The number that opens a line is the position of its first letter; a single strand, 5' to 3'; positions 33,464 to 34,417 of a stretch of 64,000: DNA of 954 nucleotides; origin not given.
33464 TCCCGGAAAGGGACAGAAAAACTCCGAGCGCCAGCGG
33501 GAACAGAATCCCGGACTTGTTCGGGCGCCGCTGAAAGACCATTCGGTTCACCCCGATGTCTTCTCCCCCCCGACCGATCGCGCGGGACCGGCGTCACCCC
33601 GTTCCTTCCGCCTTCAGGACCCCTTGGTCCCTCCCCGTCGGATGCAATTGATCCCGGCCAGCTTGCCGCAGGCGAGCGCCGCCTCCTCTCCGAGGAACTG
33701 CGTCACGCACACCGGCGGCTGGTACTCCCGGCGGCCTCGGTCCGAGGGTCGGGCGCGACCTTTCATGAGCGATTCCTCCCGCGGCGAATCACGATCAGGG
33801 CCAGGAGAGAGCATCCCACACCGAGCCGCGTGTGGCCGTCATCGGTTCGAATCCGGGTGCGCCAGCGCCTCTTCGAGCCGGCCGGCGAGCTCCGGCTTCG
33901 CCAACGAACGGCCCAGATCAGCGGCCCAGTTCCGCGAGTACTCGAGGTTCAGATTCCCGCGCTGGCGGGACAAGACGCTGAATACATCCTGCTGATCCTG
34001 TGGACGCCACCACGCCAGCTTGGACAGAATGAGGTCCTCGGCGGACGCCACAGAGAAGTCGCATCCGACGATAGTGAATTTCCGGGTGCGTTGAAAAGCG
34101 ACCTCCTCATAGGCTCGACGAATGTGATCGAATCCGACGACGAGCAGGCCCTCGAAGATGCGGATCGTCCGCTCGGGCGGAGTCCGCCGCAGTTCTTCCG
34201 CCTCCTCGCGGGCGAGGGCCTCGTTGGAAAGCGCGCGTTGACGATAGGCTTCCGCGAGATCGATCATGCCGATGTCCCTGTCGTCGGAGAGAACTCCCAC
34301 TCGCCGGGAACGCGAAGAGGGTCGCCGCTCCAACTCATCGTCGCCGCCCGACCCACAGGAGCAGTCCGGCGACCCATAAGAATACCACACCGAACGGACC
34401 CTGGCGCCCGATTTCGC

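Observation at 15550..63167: Duplicated two-gene module: giant protein followed by a tightly coupled PQQ-propeller/FN3/beta-helix/TSP3/C-tail partner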

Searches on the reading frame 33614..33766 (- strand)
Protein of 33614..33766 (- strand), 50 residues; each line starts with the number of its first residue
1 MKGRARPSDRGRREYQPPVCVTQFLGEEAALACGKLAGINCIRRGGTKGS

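Call 27: search_protein_families(library=ncbifam, proteins=[window:33614-33766:-], max_evalue=0.1)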
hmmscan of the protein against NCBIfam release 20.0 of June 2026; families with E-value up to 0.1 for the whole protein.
window:33614-33766:- (50 aa): 0 families

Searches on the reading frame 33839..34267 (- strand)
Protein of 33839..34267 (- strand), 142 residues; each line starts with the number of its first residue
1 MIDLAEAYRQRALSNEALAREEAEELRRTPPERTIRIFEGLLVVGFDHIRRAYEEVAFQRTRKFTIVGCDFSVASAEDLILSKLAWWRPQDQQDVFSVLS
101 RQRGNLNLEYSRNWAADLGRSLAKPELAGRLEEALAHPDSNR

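Call 66: search_protein_families(library=pfam, proteins=[window:33839-34267:-], max_evalue=0.01)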
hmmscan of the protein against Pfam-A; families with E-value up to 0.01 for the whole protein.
window:33839-34267:- (142 aa): 1 family
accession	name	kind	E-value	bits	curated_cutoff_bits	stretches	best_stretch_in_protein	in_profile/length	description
PF19502.5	DUF6036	-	0.00036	20.8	23.6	1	60-99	78-119/164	Nucleotidyltransferase of unknown function (DUF6036)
